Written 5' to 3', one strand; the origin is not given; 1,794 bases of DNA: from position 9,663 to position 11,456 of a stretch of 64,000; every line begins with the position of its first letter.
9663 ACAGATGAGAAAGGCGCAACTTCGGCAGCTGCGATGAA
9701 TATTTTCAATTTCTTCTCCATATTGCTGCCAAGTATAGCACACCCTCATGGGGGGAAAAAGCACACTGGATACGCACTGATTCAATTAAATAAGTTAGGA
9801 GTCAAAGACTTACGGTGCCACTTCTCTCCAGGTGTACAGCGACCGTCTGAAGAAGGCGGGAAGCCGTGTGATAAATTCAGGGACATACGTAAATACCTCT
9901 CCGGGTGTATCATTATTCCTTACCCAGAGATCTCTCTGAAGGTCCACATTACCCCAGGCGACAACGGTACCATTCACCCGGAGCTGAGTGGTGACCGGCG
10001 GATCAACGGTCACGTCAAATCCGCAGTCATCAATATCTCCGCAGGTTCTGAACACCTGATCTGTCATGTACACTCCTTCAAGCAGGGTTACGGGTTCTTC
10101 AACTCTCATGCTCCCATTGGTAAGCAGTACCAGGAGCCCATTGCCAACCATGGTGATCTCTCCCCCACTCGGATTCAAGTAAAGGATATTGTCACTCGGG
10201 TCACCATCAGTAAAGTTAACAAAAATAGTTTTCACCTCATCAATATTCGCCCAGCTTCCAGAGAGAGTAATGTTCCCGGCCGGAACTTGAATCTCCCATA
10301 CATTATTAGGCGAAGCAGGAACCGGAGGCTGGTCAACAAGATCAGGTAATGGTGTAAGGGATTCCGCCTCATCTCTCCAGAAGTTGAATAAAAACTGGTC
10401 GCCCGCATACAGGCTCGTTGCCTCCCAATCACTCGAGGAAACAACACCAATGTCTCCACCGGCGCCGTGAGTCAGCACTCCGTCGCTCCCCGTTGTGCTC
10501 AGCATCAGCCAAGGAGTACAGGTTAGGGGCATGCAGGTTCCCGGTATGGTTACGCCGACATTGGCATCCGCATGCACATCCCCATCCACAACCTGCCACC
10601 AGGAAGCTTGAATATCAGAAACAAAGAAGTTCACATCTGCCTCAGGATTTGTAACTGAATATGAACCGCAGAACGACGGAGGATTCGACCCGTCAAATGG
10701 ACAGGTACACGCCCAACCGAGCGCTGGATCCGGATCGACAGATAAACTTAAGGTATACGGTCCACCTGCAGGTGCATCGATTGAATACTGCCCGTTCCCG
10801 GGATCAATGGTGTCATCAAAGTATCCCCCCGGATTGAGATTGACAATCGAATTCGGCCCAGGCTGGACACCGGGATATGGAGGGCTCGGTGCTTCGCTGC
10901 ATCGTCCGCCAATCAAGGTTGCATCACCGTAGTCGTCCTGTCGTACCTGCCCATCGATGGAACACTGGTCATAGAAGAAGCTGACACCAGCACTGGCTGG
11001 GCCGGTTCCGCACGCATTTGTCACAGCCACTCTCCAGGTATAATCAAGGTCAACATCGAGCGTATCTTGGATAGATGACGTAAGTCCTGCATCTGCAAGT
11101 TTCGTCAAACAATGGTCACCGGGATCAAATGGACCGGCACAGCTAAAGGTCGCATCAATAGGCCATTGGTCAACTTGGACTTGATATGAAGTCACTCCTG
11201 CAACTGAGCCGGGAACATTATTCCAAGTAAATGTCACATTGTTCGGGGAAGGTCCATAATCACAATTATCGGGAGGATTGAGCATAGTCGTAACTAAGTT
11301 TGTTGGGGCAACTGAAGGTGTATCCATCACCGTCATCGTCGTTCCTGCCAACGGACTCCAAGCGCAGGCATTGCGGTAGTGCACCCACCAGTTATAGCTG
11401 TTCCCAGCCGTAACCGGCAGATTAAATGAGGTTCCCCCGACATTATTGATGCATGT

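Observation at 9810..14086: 1218-aa Cys-rich secreted giant protein co-transcribed with a small membrane-anchored partner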

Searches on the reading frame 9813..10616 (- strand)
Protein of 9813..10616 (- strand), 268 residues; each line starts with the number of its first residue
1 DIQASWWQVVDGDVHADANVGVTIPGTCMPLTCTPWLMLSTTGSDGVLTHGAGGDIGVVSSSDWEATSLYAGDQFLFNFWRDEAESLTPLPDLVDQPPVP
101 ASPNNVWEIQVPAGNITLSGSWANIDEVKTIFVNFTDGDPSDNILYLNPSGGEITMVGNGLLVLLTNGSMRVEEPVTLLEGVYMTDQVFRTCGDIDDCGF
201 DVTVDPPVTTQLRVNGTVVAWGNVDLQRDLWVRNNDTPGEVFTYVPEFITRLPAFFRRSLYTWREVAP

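Call 76: search_protein_families(library=pfam, proteins=[window:9813-10616:-], max_evalue=5)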
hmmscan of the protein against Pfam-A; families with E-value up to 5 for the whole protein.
window:9813-10616:- (268 aa): 0 families

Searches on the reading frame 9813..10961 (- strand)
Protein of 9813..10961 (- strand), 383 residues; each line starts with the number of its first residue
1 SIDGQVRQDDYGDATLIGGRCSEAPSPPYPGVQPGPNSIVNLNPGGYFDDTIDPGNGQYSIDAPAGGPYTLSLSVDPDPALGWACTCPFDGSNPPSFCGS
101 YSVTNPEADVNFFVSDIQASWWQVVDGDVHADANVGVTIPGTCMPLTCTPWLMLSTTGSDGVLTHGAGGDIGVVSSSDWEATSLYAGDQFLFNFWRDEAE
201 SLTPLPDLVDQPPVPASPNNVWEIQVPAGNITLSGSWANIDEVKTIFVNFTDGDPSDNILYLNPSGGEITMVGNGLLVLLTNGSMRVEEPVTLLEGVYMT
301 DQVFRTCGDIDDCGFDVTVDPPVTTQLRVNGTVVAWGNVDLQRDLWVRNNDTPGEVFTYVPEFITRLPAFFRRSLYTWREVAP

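Call 34: search_protein_families(library=pfam, alignment_id=A1, max_evalue=0.001)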
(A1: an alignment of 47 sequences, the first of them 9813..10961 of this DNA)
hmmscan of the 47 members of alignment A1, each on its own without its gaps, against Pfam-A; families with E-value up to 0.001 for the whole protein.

A. member 1, window:9813-10961:- (383 aa): 0 families

B. families by the number of members that match (of 47 scanned): 12 families
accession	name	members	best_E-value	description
PF07591.16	PT-HINT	4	2.3e-13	Pretoxin HINT domain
PF00041.27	fn3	4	6.6e-08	Fibronectin type III domain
PF01079.26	Hint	3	2.3e-11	Hint module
PF14623.11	Vint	3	5.4e-08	Hint-domain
PF16656.11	Pur_ac_phosph_N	3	1.3e-07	Purple acid Phosphatase, N-terminal domain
PF05203.21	Hom_end_hint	3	3.4e-07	Hom_end-associated Hint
PF08517.17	AXH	3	3.6e-07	Ataxin-1 and HBP1 module (AXH)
PF02368.24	Big_2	2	3e-10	Bacterial Ig-like domain (group 2)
PF13403.11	Hint_2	2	2.4e-06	Hint domain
PF14890.11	Intein_splicing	1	6.5e-06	Intein splicing domain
PF13715.12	CarbopepD_reg_2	1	0.00012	CarboxypepD_reg-like domain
PF13620.12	CarboxypepD_reg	1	0.0003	Carboxypeptidase regulatory-like domain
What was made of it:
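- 10617..10961 (-): Transthyretin-like / CarboxypepD_reg-like beta-sandwich (residues 836-950). CarboxypepD_reg found by Pfam in one family member (call 34).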

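Call 35: search_solved_structures(query=A1, max_evalue=1)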
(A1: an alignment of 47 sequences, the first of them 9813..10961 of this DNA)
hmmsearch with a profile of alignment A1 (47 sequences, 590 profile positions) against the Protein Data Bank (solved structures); distinct sequences matched with E-value up to 1: 24.
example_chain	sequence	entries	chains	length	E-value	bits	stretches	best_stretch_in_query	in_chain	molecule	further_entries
3lpw_A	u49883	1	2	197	0.00017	23.7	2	157-234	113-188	A77-A78 domain from Titin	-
4u3h_A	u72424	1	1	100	0.00018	23.7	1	156-237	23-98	FN3con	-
4bq8_A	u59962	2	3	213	0.00062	21.9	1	158-235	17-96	NEOGENIN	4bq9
3p4l_A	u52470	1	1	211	0.00088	21.4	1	158-235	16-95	Neogenin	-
4bq6_A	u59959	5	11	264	0.0012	20.9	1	158-235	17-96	NEOGENIN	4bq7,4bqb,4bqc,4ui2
7ndg_B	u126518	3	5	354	0.0015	20.6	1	154-235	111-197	Neogenin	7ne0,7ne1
6z3m_E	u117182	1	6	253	0.0015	20.6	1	158-235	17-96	Neogenin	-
1x5j_A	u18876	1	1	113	0.0076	18.3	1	157-241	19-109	Neogenin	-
5x83_B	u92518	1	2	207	0.013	17.5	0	157-235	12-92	Netrin receptor DCC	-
4urt_B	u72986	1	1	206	0.013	17.5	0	157-235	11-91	NETRIN RECEPTOR DCC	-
2edd_A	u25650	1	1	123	0.022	16.8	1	155-235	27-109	Netrin receptor DCC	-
4yfe_A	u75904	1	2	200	0.032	16.2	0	157-228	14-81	Receptor-type tyrosine-protein phosphatase delta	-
2doc_A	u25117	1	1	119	0.036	16.1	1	157-245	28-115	Neural cell adhesion molecule 2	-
4u3s_B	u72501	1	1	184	0.038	16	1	241-309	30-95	Cellulosomal scaffoldin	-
4plo_B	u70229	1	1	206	0.045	15.7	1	148-235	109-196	Netrin receptor DCC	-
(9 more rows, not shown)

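Call 40: find_homologous_proteins(query=A1, max_evalue=0.00001)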
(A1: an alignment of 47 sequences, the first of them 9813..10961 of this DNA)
Query A1 (47 sequences) (383 aa, profile of the alignment): 3 proteins with E <= 0.00001 among 8000 candidates.
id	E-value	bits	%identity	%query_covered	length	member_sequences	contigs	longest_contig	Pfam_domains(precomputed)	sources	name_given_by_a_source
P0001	1.5e-103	366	100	100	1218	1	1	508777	-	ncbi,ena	-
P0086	1.3e-84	303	24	69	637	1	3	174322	-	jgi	-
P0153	3.4e-41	160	26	69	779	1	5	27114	-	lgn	-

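Call 50: predict_structure(alignment_id=A1)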
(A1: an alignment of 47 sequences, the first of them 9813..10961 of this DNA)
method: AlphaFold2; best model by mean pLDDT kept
length: 383 residues; sequences in the alignment: 47
mean_pLDDT: 87.0   pTM: 0.83
mean pLDDT of the five models: 87.0, 86.8, 86.0, 85.7, 85.5
residues with pLDDT >= 90: 235; 70-90: 98; 50-70: 39; < 50: 11
segments of 3 or more residues with pLDDT < 50: 177-179, 377-383
pLDDT, mean of each block of 10 residues (from residue 1): 95 91 79 95 81 96 93 89 90 85 95 91 92 84 80 86 71 56 67 94 95 85 96 97 97 96 97 97 96 98 85 59 86 94 89 94 93 56 41
secondary structure, 60 per line:
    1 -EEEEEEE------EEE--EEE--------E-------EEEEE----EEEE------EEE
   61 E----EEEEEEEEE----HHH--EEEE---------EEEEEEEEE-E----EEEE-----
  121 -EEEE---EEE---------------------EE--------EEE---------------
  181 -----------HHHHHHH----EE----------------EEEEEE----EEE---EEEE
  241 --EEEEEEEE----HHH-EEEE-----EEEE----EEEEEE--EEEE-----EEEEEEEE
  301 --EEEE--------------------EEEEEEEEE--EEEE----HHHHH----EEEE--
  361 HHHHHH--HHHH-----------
elements in order: E2-8 E15-17 E20-22 E39-43 E48-51 E58-61 E66-74 E84-87 E97-105 E112-115 E122-125 E129-131 E163-165 H192-198 E221-226 E231-233 E237-240 E243-250 E259-262 E268-271 E276-281 E284-287 E293-300 E303-306 E327-335 E338-341 H346-350 E355-358 H361-366 H369-372
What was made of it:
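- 10617..10961 (-): AF2 model pLDDT 87 (call 50).
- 9837..10616 (-): Family-defining conserved C-terminal domain (residues 951-1210; WWQ..GDVH ... TNGN ... DLQRDL ... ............), with beta-solenoid rungs at about 1056-1176. AF2 strand pattern (call 50).
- Checked: Its C-terminal domain is beta-rich (AF2 model, call 50).
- Confident C-domain model, pLDDT 87, pTM 0.83 (call 50).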

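Call 53: fold_search(model_id=the predicted structure, library=pdb)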
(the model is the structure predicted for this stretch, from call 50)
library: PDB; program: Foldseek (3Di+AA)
matches with E <= 10: 153; with E <= 0.001: 0
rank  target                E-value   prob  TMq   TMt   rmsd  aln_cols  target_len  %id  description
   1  7ddb_A                5.1e-02  0.99  0.20  0.32   5.6       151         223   14  Crystal structure of fungal antifreeze protein with intermediate activity (released 2021-11-03)
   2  6qvi_B                8.0e-02  0.54  0.29  0.23  20.3       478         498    8  Crystal structure of competence-associated pilin ComZ from Thermus thermophilus (released 2019-05-29)
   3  5aq0_A                9.7e-02  0.99  0.17  0.65   5.1       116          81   16  The structure of the Transthyretin-like domain of the first catalytic domain of the HUMAN Carboxypeptidase D (released 2016-09-28)
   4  9c7u_B                1.5e-01  0.89  0.16  0.29   5.3       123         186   10  Structure of the human truncated BOS complex in GDN (released 2024-08-21)
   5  5aq0_B                1.5e-01  0.99  0.17  0.63   5.1       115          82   16  The structure of the Transthyretin-like domain of the first catalytic domain of the HUMAN Carboxypeptidase D (released 2016-09-28)
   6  6a8k                  1.6e-01  0.96  0.19  0.29   6.1       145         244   12  Crystal structure of Ice-binding Protein from a Sea-Ice Microalga (released 2018-11-07)
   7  6yoa_A                2.0e-01  0.60  0.16  0.36   7.3       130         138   13  Lig v 1 structure and the inflammatory response to the Ole e 1 protein family (released 2020-05-13)
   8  4nuh                  2.1e-01  0.44  0.22  0.36  10.4       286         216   10  Crystal structure of mLeIBP, a capping head region swapped mutant of ice-binding protein (released 2014-04-16)
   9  4u3s_B                2.4e-01  0.91  0.16  0.35   7.5       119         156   13  Crystal structure of Coh3ScaB-XDoc_M1ScaA complex: A N-terminal interface mutant of type II Cohesin-X-Dockerin complex (released 2015-07-29)
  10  4v4c_B                2.5e-01  0.91  0.14  0.19   6.8       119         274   13  Crystal Structure of Pyrogallol-Phloroglucinol Transhydroxylase from Pelobacter acidigallici (released 2014-07-09)
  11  5g5d_B                3.8e-01  0.87  0.16  0.36   7.3       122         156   12  Crystal Structure of the CohScaC2-XDocCipA type II complex from Clostridium thermocellum (released 2017-04-05)
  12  3vn3_A                4.4e-01  0.60  0.18  0.29  10.0       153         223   14  Fungal antifreeze protein exerts hyperactivity by constructing an inequable beta-helix (released 2012-06-06)
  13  4q1z                  4.8e-01  0.54  0.15  0.15  10.9       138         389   12  Crystal structure of a DUF4876 family protein (BT_1938) from Bacteroides thetaiotaomicron VPI-5482 at 2.50 A resolution (released 2014-04-23)
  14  3gld_A                4.8e-01  0.10  0.11  0.14  15.5       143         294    8  Crystal Structure of the Major Pilin from Streptococcus pyogenes E117A mutant (released 2009-06-02)
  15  6qvi_A                5.1e-01  0.14  0.27  0.21  21.2       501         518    9  Crystal structure of competence-associated pilin ComZ from Thermus thermophilus (released 2019-05-29)
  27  6qvi_C                1.8e+00  0.09  0.29  0.23  22.2       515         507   10  Crystal structure of competence-associated pilin ComZ from Thermus thermophilus (released 2019-05-29)
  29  3uyu_B                2.2e+00  0.41  0.20  0.32   5.3       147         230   10  Structural basis for the antifreeze activity of an ice-binding protein (LeIBP) from Arctic yeast (released 2012-02-15)
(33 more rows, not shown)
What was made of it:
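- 10617..10961 (-): Foldseek match to 5aq0: prob 0.99, TM (target) 0.65, but E = 0.1 (call 53).
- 9837..10616 (-): Partial Foldseek matches to ice-binding-type solenoids and the ComZ solenoid, E 0.05-0.08 (call 53).
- On Type IV pilins / ComZ-like minor pilins: The ComZ fold match is weak: E = 0.08, rmsd 20 (call 53).
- On Ice-binding-like / DUF3494 (PF11999): Foldseek against 7ddb, 6a8k and 3uyu: prob 0.96-0.99 for two of the three (0.41 for 3uyu), but E 0.05-2 and TM 0.2-0.3 over about 150 columns (call 53).
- On Transthyretin-like / CarboxypepD_reg domain (residues 836-950): Foldseek against 5aq0: prob 0.99, TM (target) 0.65, E = 0.1 (call 53).
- Closest known: Ice-binding-like. Same: Best partial fold matches of the C-terminal domain: 7ddb with prob 0.99 over 151 columns, and 6qvi with E = 0.08 (call 53).
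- The C-terminal domain is predicted to be beta-solenoid-like (calls 50, 53). Very weak fold hits include AlgG, YbhC and rhamnogalacturonan lyase (call 53). The fold hits have E > 0.7 and TM < 0.2 (call 53).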

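Call 56: find_related_loci(query=A3, collection=metagenome_contigs, flank=6000)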
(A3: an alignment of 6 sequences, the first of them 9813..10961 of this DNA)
Query A3 (383 aa) in metagenome_contigs; peptide patterns used: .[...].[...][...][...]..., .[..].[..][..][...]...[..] (x = any residue, [..] = any of these).
179 stretches matched a pattern; 54 encode a relative of the query (tblastn E <= 1e-3); 54 distinct loci.
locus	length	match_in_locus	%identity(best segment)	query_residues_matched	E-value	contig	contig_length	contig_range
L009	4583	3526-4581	42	2-362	1e-69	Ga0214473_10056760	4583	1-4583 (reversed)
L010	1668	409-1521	39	1-383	1e-71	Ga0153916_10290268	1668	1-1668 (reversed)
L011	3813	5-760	44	127-383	1e-60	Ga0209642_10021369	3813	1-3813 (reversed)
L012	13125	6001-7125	39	1-383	2e-68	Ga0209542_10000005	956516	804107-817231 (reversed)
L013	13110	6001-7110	43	2-383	1e-77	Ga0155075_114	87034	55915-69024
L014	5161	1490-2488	26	30-383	9e-25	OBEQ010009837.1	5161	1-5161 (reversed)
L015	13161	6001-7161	28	1-383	5e-21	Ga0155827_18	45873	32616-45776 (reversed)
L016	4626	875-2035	28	1-383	5e-21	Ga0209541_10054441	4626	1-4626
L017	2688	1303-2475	26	2-383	1e-20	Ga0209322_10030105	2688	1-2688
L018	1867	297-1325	28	22-383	3e-20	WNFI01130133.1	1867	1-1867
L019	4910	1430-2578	26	27-383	3e-18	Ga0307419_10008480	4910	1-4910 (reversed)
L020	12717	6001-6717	27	121-383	5e-18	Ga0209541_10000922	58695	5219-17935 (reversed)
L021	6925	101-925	27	98-383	5e-18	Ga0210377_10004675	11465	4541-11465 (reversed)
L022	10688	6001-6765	27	121-383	6e-18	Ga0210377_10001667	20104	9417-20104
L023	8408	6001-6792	27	121-383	3e-17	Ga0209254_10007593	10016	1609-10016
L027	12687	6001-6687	27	121-383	7e-16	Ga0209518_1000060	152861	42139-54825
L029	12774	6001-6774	28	121-383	4e-15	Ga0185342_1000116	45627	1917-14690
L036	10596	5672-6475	24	101-383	1e-13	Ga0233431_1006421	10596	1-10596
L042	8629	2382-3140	25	109-368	7e-13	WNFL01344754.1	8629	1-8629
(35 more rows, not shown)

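Call 67: fold_search(model_id=the predicted structure, library=viral)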
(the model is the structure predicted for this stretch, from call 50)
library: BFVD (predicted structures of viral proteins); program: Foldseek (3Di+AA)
matches with E <= 10: 151; with E <= 0.001: 0
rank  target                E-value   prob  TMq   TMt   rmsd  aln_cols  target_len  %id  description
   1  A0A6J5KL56            1.6e-02  0.20  0.14  0.11  26.7       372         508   13  C1q domain containing protein [uncultured Caudovirales phage]
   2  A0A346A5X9            2.6e-01  0.08  0.13  0.05  19.0       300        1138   13  (no name in the UniProt tables at hand)
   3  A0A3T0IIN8            3.5e-01  0.69  0.14  0.46   6.8       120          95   12  Uncharacterized protein [Vibrio virus vB_VspP_SBP1]
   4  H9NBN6                3.8e-01  0.23  0.12  0.07   8.3       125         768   10  (no name in the UniProt tables at hand)
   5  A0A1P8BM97            4.2e-01  0.07  0.08  0.04  15.9       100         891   16  (no name in the UniProt tables at hand)
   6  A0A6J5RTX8            5.4e-01  0.69  0.15  0.22   6.3       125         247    8  Uncharacterized protein [uncultured Caudovirales phage]
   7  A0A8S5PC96            5.7e-01  0.44  0.12  0.25   7.0        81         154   12  Uncharacterized protein [Siphoviridae sp. ctCeQ13]
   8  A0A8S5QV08            6.6e-01  0.14  0.13  0.22   8.2       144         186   11  Uncharacterized protein [CrAss-like virus sp. ctDAq1]
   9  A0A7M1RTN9            9.9e-01  0.07  0.10  0.08  18.9       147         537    7  Uncharacterized protein [uncultured phage cr130_1]
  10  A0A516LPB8            1.0e+00  0.01  0.10  0.09  23.4       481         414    9  (no name in the UniProt tables at hand)
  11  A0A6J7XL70            1.1e+00  0.15  0.13  0.17  11.9       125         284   13  Uncharacterized protein [uncultured Caudovirales phage]
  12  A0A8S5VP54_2          1.2e+00  0.69  0.20  0.06   6.5       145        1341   12  (no name in the UniProt tables at hand)
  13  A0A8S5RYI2            1.2e+00  0.44  0.17  0.10   6.6       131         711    9  Tail collar fiber protein [Myoviridae sp. ctNQV2]
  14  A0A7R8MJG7            1.2e+00  0.02  0.09  0.05  25.9       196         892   11  Virion structural protein [Klebsiella phage vB_KvM-Eowyn]
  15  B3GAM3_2              1.3e+00  0.11  0.10  0.05  13.6       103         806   19  AMDV4_2 [uncultured virus]
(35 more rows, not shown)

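Call 102: search_protein_families(library=pfam, proteins=[L029:3265-6777:+, L042:813-3188:+, L012:2324-3979:+, L015:4157-4849:+, L036:3723-4199:+, L013:498-2588:+, L027:3459-4973:+], max_evalue=0.001)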
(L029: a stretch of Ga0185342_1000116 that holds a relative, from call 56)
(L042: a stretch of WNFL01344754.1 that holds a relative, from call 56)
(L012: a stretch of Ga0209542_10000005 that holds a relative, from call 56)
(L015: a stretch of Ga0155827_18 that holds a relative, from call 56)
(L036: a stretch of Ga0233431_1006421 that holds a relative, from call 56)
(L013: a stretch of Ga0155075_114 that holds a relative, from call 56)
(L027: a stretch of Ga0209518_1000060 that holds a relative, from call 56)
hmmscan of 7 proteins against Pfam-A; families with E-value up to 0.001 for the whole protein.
L029:3265-6777:+ (1170 aa): 2 families
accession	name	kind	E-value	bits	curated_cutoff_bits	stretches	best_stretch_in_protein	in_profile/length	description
PF14890.11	Intein_splicing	-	7e-11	42.6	35.8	2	74-156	10-94/155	Intein splicing domain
PF01079.26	Hint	-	1.5e-05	25.1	29.7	1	59-170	12-131/213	Hint module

L042:813-3188:+ (791 aa): 1 family
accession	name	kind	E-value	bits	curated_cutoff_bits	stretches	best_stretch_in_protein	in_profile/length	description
PF14890.11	Intein_splicing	-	2.6e-06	27.7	35.8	0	168-191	131-155/155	Intein splicing domain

L012:2324-3979:+ (551 aa): 0 families

L015:4157-4849:+ (230 aa): 0 families

L036:3723-4199:+ (158 aa): 0 families

L013:498-2588:+ (696 aa): 0 families

L027:3459-4973:+ (504 aa): 0 families
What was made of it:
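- Several family members carry Hint / intein-like / pretoxin-HINT domains, in L029 and L042 right after a short Cys-rich N-terminus (calls 34, 102).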

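Call 105: find_encoding_contigs(protein=P0153, flank=4000, max_places=2)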
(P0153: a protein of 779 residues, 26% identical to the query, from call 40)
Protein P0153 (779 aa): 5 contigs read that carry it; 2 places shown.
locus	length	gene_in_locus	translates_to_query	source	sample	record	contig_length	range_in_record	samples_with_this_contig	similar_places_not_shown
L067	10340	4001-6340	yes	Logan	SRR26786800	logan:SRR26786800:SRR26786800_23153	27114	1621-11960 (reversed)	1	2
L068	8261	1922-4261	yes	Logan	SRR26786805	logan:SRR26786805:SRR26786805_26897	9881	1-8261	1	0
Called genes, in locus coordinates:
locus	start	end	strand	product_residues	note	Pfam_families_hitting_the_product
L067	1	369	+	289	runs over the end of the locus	PF03808:Glyco_tran_WecG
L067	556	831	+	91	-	PF12728:HTH_17, PF13411:MerR_1, PF00376:MerR (weak)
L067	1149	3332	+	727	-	-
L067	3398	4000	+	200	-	-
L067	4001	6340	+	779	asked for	-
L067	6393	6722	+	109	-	-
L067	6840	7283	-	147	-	-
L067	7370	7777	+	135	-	-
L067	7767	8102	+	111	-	-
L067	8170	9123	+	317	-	PF14402:7TM_transglut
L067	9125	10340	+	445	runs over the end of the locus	PF14397:ATPgrasp_ST, PF02655:ATP-grasp_3 (faint), PF08443:RimK (faint), PF05618:RimB-like (faint)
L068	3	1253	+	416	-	?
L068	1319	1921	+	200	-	-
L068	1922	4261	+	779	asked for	-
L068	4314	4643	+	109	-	-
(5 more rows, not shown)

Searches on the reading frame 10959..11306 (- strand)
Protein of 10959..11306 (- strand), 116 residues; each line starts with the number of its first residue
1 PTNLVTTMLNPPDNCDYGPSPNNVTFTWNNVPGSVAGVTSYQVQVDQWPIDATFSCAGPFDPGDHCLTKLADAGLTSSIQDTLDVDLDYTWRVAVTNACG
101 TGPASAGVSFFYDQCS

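Call 76: search_protein_families(library=pfam, proteins=[window:10959-11306:-], max_evalue=5)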
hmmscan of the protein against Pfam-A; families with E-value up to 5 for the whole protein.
window:10959-11306:- (116 aa): 2 families
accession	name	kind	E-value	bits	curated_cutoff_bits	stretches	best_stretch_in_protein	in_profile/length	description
PF00041.27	fn3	-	0.022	15.4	25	1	18-109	10-82/84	Fibronectin type III domain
PF14292.12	SusE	-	0.053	14.1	25.2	1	19-46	30-57/106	SusE outer membrane protein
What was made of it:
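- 10959..11930 (-): Three tandem FN3 domains (residues 513-612, 613-718, 720-836), each with extra Cys. Direct Pfam fn3 match is only E = 0.022 for repeat 3 (call 76).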
